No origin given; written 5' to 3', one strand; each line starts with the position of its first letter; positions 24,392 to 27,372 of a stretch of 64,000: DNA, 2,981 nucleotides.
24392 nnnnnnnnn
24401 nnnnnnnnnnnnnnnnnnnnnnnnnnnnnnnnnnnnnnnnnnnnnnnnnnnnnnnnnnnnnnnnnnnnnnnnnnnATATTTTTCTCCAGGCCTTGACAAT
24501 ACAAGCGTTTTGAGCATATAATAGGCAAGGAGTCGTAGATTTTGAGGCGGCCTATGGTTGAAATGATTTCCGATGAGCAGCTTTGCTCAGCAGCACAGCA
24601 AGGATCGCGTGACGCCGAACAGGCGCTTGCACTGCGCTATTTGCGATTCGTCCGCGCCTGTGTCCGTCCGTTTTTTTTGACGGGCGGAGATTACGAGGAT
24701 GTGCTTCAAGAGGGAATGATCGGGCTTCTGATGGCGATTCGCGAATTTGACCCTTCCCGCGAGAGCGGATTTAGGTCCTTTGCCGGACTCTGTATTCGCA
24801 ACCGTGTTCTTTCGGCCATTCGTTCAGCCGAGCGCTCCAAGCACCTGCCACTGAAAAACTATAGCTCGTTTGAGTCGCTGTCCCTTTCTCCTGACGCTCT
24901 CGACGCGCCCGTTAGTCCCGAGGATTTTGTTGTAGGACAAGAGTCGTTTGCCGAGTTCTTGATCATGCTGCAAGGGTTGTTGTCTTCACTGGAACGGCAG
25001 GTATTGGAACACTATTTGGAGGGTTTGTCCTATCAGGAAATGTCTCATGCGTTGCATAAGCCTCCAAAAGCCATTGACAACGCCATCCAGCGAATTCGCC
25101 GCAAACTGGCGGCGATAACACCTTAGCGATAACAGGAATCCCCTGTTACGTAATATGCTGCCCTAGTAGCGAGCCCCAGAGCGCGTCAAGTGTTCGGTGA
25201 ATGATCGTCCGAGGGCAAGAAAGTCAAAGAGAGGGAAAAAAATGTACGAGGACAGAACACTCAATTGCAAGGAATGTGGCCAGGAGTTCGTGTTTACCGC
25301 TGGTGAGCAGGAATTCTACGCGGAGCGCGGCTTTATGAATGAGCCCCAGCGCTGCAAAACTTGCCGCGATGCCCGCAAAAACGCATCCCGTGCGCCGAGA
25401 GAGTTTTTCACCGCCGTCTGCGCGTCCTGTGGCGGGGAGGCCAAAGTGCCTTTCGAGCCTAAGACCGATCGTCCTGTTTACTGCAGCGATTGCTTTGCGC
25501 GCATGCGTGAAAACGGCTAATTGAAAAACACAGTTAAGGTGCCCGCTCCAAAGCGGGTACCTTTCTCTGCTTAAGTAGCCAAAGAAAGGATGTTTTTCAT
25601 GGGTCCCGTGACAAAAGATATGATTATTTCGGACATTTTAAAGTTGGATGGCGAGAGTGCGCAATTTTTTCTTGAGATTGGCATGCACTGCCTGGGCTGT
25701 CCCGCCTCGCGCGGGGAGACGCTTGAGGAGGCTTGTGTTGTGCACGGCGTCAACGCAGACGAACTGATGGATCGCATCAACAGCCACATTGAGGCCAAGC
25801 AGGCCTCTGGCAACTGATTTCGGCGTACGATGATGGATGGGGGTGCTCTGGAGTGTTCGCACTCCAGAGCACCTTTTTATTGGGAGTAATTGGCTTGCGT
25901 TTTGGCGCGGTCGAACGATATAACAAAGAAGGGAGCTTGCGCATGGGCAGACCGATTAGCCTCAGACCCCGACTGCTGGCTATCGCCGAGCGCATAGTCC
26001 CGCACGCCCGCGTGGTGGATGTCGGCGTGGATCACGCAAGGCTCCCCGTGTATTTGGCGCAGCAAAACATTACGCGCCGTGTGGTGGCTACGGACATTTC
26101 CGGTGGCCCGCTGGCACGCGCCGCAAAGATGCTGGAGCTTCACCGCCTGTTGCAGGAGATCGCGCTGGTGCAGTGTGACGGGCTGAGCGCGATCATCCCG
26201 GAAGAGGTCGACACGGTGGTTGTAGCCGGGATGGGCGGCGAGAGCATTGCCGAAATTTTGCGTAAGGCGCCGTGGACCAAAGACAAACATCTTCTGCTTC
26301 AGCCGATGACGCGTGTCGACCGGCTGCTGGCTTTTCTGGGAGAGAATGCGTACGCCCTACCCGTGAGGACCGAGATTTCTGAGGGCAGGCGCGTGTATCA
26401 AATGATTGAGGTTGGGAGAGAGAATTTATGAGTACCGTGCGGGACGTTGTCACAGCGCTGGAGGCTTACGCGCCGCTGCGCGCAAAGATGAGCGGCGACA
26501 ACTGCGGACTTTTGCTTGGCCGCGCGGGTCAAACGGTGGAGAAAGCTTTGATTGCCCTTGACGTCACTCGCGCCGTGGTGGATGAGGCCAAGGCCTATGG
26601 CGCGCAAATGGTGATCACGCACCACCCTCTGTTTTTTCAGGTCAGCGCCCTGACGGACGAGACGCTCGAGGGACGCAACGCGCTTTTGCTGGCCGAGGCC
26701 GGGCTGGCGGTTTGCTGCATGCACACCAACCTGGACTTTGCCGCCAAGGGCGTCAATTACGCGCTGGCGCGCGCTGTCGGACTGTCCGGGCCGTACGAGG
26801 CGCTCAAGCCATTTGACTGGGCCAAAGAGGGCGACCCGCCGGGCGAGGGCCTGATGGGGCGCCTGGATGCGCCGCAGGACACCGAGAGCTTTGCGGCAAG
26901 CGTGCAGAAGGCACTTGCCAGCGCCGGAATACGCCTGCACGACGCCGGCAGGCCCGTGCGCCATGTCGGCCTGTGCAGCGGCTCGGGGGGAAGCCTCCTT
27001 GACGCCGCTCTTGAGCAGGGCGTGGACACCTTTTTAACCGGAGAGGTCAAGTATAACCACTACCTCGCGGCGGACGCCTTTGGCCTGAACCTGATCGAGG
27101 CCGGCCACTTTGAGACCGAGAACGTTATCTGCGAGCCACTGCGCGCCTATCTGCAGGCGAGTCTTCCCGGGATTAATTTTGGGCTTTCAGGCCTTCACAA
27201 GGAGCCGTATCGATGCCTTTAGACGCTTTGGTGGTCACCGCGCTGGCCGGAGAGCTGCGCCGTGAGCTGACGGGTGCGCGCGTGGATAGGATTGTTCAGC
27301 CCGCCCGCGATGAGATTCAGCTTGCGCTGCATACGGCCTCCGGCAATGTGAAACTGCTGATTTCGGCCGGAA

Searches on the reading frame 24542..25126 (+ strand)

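Call 26: search_protein_families(library=pfam, proteins=[window:24542-25126:+], max_evalue=0.000001)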
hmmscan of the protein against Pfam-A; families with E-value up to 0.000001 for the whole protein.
window:24542-25126:+ (194 aa): 2 families
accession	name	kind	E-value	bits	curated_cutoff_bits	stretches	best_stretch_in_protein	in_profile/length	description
PF04542.20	Sigma70_r2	-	3.3e-14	52.9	24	1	31-98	3-70/71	Sigma-70 region 2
PF08281.18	Sigma70_r4_2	-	1.9e-08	34.2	25.7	1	147-189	11-54/54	Sigma-70, region 4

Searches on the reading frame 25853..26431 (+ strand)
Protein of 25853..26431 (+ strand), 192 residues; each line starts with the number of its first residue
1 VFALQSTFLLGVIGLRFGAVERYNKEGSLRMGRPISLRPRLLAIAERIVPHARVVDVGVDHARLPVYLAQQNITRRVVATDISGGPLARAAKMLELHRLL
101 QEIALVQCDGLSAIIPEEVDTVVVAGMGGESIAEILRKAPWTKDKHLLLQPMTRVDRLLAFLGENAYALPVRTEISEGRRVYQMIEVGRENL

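Call 26: search_protein_families(library=pfam, proteins=[window:25853-26431:+], max_evalue=0.000001)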
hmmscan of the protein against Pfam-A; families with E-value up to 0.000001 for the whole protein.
window:25853-26431:+ (192 aa): 2 families
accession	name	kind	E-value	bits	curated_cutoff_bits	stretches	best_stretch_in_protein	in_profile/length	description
PF12847.13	Methyltransf_18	-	8.1e-39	133.5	27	1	37-185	1-151/151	Methyltransferase domain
PF04816.18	TrmK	-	1.3e-32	113.5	27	1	54-189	1-139/205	tRNA (adenine(22)-N(1))-methyltransferase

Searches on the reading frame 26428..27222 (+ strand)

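Call 26: search_protein_families(library=pfam, proteins=[window:26428-27222:+], max_evalue=0.000001)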
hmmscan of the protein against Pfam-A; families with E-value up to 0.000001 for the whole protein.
window:26428-27222:+ (264 aa): 1 family
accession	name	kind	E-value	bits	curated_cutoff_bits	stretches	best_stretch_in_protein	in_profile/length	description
PF01784.24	DUF34_NIF3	-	2e-64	218.1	23.4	1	3-252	2-244/256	Duf34/NIF3 (NGG1p interacting factor 3)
